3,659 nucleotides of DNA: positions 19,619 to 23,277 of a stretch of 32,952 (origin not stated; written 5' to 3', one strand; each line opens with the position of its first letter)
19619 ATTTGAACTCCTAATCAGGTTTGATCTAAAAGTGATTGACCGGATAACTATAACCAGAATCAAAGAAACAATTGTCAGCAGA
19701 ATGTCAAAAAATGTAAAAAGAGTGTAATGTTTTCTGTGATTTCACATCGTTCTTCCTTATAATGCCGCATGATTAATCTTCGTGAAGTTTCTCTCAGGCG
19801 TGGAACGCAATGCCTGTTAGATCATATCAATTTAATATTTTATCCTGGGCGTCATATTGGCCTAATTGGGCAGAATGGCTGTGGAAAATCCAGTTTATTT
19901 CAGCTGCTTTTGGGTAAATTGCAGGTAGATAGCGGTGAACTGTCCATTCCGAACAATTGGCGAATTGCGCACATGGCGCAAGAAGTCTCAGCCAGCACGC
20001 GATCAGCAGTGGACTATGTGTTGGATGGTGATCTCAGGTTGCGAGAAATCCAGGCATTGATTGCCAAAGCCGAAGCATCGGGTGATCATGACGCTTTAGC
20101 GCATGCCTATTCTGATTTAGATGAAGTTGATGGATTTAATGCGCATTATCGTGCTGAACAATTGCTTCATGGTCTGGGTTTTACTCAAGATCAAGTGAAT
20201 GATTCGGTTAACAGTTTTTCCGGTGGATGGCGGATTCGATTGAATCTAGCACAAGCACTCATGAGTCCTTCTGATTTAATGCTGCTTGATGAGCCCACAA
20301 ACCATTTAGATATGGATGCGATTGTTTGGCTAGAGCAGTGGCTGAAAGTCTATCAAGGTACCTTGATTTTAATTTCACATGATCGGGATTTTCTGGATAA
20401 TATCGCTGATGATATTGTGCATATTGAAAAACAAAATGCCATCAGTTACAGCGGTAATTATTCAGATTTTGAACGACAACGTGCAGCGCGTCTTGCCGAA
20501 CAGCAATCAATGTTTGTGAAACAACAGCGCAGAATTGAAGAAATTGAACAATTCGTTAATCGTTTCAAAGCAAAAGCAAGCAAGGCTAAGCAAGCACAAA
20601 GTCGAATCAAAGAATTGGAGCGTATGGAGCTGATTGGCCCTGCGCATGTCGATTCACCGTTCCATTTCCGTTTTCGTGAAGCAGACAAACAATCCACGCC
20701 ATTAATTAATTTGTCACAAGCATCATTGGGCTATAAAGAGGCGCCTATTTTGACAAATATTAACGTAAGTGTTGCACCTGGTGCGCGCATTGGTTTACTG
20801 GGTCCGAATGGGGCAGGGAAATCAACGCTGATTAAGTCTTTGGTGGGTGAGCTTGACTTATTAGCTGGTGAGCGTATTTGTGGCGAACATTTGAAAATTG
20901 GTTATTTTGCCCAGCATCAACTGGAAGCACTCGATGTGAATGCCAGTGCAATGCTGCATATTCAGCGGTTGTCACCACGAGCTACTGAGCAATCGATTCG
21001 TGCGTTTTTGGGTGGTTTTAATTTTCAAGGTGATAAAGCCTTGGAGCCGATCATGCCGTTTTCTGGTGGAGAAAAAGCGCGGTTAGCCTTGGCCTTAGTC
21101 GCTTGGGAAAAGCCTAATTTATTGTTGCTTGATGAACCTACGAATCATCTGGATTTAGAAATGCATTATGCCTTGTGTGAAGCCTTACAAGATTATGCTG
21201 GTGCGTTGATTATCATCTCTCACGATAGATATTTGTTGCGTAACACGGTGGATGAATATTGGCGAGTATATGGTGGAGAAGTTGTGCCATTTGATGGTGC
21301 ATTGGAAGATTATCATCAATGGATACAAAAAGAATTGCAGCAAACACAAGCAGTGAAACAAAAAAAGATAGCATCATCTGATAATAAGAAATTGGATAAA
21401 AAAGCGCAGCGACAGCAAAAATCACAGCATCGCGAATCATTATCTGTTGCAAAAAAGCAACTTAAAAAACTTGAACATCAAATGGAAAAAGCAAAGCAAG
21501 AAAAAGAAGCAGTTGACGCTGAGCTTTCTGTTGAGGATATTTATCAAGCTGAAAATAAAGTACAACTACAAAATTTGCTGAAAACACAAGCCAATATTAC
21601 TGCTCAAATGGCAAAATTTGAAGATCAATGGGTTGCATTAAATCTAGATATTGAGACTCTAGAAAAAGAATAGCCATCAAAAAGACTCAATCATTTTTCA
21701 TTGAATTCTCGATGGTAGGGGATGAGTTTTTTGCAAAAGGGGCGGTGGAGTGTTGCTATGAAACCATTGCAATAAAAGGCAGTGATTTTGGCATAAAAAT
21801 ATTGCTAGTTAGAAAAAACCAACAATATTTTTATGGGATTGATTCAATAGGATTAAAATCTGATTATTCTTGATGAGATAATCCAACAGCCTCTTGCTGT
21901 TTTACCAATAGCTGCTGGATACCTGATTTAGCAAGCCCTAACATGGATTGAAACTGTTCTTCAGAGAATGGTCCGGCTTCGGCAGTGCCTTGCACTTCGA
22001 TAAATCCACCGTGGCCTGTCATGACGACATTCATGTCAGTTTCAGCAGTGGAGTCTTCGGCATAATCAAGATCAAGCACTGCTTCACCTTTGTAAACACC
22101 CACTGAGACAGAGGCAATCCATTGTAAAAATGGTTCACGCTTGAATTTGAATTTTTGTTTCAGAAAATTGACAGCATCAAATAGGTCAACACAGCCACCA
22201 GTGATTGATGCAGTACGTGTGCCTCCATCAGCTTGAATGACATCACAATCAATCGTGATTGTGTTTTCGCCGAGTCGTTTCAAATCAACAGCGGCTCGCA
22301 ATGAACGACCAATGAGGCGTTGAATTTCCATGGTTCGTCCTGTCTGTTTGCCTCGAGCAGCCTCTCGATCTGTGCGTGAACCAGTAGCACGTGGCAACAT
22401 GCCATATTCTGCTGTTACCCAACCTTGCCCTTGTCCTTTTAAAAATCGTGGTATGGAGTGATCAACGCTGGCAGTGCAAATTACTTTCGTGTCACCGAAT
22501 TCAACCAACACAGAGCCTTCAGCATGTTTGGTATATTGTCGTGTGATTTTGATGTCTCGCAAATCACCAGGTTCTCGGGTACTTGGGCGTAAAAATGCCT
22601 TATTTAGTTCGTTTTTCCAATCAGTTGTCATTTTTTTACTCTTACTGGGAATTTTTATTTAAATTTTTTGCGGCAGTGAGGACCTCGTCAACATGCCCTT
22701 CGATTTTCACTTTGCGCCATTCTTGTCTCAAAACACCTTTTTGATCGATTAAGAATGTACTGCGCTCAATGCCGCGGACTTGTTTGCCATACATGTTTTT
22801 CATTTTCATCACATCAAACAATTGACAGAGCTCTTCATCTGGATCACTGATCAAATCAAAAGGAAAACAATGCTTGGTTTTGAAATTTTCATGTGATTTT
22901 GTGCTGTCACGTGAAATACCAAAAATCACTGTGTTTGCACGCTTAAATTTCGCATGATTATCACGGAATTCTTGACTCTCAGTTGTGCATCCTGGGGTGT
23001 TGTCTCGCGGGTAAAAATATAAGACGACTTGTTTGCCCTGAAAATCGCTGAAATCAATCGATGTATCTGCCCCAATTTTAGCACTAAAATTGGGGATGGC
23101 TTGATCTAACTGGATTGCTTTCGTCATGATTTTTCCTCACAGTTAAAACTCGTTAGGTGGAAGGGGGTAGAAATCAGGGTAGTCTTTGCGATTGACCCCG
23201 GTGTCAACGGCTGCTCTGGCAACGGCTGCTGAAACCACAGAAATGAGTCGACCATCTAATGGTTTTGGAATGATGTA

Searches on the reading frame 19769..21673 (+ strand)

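Call 40: search_protein_families(library=pfam, proteins=[window:19769-21673:+], max_evalue=0.001)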
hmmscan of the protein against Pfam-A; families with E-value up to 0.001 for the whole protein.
window:19769-21673:+ (634 aa): 11 families
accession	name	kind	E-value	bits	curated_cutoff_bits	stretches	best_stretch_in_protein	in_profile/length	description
PF00005.33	ABC_tran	-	4.4e-46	157.3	25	2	17-178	1-137/137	ABC transporter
PF12848.13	ABC_tran_Xtn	-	1.5e-26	92.7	25.9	1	217-299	1-84/85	ABC transporter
PF13304.12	AAA_21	-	9.4e-16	59.2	27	1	421-490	228-303/304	AAA domain, putative AbiEii toxin, Type IV TA system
PF02463.25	SMC_N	-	1.5e-10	41.3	40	1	29-223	26-216/220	RecF/RecN/SMC N terminal domain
PF03193.22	RsgA_GTPase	-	4.3e-06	27.1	30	0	340-367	108-135/174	RsgA GTPase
PF01926.29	MMR_HSR1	-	4.9e-06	27.1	21.9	0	340-362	1-23/113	50S ribosome-binding GTPase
PF16326.10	ABC_tran_CTD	-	1.5e-05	25.6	32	1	562-625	7-68/69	ABC transporter C-terminal domain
PF00004.35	AAA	-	1.8e-05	25.6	21.2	0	343-364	3-24/131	ATPase family associated with various cellular activities (AAA)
PF13555.12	AAA_29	-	2.6e-05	24.3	27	0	341-355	25-39/61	P-loop containing region of AAA domain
PF13401.12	AAA_22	-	0.00012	22.8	27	0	29-54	7-32/130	AAA domain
PF00910.28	RNA_helicase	-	0.00022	22.1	21.5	0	32-54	3-25/105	RNA helicase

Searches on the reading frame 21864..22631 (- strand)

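Call 40: search_protein_families(library=pfam, proteins=[window:21864-22631:-], max_evalue=0.001)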
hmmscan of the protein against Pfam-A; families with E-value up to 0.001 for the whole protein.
window:21864-22631:- (255 aa): 2 families
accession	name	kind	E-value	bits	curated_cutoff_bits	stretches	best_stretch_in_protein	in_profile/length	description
PF01138.27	RNase_PH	-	1.8e-28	100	25.5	1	24-153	2-127/130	3' exoribonuclease family, domain 1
PF03725.20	RNase_PH_C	-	4.5e-14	52.6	20.8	1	172-236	3-66/67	3' exoribonuclease family, domain 2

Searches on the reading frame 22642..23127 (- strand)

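Call 40: search_protein_families(library=pfam, proteins=[window:22642-23127:-], max_evalue=0.001)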
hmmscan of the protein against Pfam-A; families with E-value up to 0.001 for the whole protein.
window:22642-23127:- (161 aa): 2 families
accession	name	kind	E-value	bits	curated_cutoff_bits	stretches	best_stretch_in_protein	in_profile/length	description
PF00578.27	AhpC-TSA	-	1.9e-35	121.9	26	1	9-135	3-123/124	AhpC/TSA family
PF08534.16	Redoxin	-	3.7e-15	56.4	26.6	1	8-142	3-137/148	Redoxin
